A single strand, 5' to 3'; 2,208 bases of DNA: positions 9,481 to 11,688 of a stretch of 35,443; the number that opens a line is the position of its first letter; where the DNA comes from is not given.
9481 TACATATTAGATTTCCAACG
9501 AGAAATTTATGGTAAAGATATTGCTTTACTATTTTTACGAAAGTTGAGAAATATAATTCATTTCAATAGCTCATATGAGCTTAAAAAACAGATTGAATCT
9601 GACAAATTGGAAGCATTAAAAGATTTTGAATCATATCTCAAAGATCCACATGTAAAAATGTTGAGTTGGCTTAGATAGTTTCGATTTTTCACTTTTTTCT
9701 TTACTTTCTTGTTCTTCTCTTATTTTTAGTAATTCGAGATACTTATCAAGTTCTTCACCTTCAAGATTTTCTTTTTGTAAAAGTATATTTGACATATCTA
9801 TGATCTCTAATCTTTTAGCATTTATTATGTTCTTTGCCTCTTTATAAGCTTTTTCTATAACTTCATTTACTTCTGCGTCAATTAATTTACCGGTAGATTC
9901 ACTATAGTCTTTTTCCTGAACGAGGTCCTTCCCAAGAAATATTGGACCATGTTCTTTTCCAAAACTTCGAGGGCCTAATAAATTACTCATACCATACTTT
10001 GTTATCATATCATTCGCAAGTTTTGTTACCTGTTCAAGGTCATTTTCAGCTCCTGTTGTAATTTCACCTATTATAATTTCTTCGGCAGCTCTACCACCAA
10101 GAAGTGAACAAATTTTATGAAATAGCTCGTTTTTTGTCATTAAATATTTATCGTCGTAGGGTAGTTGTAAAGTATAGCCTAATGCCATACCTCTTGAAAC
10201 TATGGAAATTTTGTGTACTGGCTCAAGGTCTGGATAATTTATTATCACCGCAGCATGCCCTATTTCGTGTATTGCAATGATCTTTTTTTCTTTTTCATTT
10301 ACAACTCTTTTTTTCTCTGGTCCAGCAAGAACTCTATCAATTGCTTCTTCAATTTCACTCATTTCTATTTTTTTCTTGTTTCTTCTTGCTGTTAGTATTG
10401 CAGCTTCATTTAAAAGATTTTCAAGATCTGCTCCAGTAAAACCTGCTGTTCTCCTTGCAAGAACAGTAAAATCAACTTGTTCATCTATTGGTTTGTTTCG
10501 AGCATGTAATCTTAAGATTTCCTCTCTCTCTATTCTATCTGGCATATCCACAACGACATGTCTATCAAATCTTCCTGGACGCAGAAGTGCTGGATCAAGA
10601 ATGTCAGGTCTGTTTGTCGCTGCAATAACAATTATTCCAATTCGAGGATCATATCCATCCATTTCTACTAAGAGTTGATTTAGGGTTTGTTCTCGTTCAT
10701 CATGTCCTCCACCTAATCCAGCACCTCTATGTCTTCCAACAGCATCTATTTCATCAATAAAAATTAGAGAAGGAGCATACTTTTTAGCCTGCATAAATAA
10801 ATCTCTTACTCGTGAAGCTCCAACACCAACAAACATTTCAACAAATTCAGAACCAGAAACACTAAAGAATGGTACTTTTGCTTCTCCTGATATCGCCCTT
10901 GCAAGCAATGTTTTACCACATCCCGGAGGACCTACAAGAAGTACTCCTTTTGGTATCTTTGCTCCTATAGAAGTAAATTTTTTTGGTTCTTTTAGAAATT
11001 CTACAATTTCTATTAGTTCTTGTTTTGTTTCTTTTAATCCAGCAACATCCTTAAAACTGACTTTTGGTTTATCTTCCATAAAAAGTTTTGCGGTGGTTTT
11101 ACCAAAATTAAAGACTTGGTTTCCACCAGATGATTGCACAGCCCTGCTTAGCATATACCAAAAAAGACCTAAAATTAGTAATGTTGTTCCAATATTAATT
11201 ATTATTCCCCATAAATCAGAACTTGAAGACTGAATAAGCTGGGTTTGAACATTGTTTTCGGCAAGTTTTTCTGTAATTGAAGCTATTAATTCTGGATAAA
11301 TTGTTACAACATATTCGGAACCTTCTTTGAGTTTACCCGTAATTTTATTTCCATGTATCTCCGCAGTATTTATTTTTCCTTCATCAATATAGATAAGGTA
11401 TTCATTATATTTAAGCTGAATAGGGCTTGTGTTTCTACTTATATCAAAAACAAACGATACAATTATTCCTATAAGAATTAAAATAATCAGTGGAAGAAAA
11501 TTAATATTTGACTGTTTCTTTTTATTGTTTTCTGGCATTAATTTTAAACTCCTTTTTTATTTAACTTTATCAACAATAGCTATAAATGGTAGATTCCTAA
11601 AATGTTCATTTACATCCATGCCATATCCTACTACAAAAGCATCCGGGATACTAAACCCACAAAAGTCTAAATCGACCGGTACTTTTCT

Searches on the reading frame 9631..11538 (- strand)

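Call 14: search_protein_families(library=pfam, proteins=[window:9631-11538:-], max_evalue=0.001)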
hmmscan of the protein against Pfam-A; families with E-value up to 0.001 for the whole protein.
window:9631-11538:- (635 aa): 8 families
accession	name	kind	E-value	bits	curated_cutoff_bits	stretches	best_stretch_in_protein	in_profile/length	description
PF01434.24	Peptidase_M41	-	1.4e-64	218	29.9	1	411-598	1-189/191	Peptidase family M41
PF00004.35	AAA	-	3.6e-44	150.8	21.2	1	199-331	1-130/131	ATPase family associated with various cellular activities (AAA)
PF17862.7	AAA_lid_3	-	2.3e-14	53.1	27.2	1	355-398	2-45/45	AAA+ lid domain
PF06480.20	FtsH_ext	-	8.8e-10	39.2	25.5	1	14-98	2-97/103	FtsH Extracellular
PF07728.20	AAA_5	-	3.3e-06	27.6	22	1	198-318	1-135/139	AAA domain (dynein-related subfamily)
PF06068.19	TIP49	-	9.2e-05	22.2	23.8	1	197-233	51-89/347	TIP49 P-loop domain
PF13401.12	AAA_22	-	0.00018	22.3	27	0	199-220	8-29/130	AAA domain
PF05496.18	RuvB_N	-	0.00043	20.5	27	0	197-265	34-94/159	Holliday junction DNA helicase RuvB P-loop domain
